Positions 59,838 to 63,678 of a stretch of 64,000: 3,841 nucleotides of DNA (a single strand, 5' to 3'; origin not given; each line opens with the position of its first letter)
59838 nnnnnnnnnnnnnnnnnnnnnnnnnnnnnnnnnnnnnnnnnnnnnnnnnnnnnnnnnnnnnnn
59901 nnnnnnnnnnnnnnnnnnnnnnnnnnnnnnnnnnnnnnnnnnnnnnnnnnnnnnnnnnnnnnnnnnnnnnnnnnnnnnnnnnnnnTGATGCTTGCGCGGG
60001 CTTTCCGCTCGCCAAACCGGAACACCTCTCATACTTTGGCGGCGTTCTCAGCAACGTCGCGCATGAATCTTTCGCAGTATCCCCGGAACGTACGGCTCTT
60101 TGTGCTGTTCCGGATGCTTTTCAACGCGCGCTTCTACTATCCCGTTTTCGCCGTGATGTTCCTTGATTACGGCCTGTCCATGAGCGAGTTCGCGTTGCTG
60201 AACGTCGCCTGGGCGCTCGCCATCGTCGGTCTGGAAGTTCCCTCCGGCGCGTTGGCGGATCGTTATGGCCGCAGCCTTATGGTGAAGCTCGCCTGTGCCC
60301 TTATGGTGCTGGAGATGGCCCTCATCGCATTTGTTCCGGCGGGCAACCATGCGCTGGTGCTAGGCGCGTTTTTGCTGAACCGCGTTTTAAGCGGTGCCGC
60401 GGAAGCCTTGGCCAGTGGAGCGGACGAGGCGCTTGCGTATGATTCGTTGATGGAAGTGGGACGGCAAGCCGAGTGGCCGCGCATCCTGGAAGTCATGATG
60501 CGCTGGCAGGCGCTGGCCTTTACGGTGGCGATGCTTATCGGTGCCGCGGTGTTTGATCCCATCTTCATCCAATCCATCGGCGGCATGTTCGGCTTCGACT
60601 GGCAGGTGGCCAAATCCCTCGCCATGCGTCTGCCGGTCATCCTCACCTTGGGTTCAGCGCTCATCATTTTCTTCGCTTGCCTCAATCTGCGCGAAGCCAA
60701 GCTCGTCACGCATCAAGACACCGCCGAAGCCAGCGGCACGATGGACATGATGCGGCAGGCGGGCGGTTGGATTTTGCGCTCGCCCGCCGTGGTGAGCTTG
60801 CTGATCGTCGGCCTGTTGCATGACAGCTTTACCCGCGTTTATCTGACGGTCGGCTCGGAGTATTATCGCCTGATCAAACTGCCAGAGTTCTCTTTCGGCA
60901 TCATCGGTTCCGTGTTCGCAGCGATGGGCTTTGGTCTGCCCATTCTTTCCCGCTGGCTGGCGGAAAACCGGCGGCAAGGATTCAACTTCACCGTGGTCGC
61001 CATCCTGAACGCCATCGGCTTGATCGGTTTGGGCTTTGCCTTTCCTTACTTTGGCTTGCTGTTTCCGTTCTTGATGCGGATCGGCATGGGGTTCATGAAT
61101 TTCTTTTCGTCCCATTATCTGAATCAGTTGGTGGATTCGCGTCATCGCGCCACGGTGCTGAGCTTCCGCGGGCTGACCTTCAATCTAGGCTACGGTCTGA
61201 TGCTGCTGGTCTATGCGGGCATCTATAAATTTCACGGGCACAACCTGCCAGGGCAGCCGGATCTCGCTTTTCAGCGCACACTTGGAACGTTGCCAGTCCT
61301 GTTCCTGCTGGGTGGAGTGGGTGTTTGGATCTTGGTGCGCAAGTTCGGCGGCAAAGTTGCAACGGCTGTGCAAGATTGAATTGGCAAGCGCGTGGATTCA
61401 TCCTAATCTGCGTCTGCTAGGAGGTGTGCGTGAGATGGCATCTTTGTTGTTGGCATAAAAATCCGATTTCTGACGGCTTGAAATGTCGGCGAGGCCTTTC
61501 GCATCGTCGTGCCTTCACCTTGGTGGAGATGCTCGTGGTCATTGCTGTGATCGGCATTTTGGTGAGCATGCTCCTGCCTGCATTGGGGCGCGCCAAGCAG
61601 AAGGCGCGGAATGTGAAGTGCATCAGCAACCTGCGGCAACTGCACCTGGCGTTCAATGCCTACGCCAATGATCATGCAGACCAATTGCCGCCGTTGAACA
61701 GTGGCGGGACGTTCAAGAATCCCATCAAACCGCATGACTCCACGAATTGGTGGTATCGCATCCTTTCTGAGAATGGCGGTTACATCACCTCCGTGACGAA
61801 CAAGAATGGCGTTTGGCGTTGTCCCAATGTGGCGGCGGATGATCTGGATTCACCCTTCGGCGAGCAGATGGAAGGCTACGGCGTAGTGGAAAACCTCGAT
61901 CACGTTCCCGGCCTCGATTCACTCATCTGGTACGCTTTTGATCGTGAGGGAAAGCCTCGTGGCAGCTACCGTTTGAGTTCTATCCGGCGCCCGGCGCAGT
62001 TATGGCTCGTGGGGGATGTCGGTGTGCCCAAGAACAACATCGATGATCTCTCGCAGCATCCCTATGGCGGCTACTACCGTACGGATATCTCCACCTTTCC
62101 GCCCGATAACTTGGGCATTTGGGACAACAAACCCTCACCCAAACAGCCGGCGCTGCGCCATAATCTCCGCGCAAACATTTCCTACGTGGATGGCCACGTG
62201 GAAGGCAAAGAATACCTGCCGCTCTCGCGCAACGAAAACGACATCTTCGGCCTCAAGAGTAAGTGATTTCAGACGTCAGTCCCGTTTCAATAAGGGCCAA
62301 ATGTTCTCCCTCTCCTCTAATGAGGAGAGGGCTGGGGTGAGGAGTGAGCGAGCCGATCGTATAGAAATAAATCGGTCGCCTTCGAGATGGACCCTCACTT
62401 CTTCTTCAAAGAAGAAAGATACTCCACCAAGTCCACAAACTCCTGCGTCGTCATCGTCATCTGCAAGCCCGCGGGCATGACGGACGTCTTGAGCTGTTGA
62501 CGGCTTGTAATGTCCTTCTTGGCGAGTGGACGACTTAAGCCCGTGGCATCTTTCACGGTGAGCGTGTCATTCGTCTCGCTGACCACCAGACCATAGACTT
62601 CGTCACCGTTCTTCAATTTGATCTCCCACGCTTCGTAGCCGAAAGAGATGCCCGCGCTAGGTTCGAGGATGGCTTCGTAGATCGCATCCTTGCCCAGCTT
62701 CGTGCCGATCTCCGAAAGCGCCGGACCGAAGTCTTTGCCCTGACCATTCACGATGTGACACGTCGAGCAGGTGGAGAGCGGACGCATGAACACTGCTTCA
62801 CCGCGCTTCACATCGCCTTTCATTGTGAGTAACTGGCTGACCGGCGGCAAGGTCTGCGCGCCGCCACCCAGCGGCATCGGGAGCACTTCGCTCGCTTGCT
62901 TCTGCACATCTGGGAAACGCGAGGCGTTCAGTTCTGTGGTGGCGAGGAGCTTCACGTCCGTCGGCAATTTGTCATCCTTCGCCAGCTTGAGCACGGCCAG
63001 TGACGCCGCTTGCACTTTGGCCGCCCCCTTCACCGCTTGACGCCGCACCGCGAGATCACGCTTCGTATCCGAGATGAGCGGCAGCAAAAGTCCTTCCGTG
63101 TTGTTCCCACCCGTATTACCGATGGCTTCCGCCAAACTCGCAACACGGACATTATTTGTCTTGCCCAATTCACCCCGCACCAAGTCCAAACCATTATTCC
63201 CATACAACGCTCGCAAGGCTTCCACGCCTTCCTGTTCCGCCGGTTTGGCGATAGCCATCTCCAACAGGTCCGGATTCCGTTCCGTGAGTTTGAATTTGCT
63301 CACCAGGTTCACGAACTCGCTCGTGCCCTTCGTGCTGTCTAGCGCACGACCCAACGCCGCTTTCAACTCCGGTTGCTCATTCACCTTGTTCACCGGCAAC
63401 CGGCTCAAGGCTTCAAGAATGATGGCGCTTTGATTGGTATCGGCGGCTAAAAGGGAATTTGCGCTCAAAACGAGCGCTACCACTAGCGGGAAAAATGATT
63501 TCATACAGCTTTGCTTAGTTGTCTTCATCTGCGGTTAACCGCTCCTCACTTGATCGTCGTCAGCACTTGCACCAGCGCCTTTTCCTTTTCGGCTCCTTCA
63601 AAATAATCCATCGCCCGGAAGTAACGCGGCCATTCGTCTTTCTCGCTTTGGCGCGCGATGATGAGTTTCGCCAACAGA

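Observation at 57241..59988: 915-aa ECF sigma factor covalently fused to a polytopic membrane region and an alpha/alpha-toroid-like domain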

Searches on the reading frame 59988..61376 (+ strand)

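Call 3: search_protein_families(library=pfam, proteins=[window:59988-61376:+], max_evalue=0.1)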
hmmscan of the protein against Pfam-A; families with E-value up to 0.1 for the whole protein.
window:59988-61376:+ (463 aa): 2 families
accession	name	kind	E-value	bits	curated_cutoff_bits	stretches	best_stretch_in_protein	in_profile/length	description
PF07690.21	MFS_1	-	5e-13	49.1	33.4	2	38-404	3-345/347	Major Facilitator Superfamily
PF14880.11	COX14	-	0.076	13.3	25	0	379-422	7-46/59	Cytochrome oxidase c assembly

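Call 4: search_protein_families(library=ncbifam, proteins=[window:59988-61376:+], max_evalue=0.1)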
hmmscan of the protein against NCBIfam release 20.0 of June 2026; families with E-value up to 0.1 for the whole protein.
window:59988-61376:+ (463 aa): 2 families
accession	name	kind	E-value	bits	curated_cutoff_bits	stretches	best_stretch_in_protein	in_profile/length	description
NF040872.1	MFS_HP1165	exception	0.00088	18.4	700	1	50-149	22-115/385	HP1165 family MFS efflux transporter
TIGR00894.1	2A0114euk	subfamily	0.00095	17.8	626.45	1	77-149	87-155/465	Na(+)-dependent inorganic phosphate cotransporter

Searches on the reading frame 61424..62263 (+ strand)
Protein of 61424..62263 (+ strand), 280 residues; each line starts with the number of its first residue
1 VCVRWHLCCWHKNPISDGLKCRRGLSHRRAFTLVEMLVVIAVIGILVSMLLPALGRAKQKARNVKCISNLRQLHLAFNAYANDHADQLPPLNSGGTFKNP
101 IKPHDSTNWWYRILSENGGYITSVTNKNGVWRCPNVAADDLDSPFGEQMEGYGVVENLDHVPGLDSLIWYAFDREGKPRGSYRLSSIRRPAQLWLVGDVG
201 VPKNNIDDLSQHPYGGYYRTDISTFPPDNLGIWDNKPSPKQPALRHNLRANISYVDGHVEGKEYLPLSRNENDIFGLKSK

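Call 3: search_protein_families(library=pfam, proteins=[window:61424-62263:+], max_evalue=0.1)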
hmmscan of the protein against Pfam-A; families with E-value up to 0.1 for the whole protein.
window:61424-62263:+ (280 aa): 2 families
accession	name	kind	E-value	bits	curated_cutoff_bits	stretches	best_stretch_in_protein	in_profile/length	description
PF07963.17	N_methyl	-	3.1e-07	30.1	21.2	1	26-51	2-27/27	Prokaryotic N-terminal methylation motif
PF07596.16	SBP_bac_10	-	4.7e-06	27.3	23.3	1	56-114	2-57/268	Protein of unknown function (DUF1559)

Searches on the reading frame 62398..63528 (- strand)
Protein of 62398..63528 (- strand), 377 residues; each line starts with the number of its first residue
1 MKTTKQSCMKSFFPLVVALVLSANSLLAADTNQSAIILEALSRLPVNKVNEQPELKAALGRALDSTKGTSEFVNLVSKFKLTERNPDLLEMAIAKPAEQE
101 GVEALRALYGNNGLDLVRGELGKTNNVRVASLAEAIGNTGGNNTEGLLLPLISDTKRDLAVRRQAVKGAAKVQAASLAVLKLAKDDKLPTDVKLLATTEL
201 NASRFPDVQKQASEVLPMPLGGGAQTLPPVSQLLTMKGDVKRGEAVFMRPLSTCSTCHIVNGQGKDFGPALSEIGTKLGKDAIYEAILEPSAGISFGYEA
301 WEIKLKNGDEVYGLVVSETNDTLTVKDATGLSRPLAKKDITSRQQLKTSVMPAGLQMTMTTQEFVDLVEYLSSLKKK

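Call 80: search_protein_families(library=pfam, proteins=[window:62398-63528:-], max_evalue=0.001)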
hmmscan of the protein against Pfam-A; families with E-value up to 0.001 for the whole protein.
window:62398-63528:- (377 aa): 2 families
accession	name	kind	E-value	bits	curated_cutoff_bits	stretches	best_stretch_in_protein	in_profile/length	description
PF00034.26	Cytochrom_C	-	3.6e-07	31.9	21.3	0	240-290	1-49/90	Cytochrome c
PF13442.11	Cytochrome_CBB3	-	0.00015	22.4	27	0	239-288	2-42/68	Cytochrome C oxidase, cbb3-type, subunit III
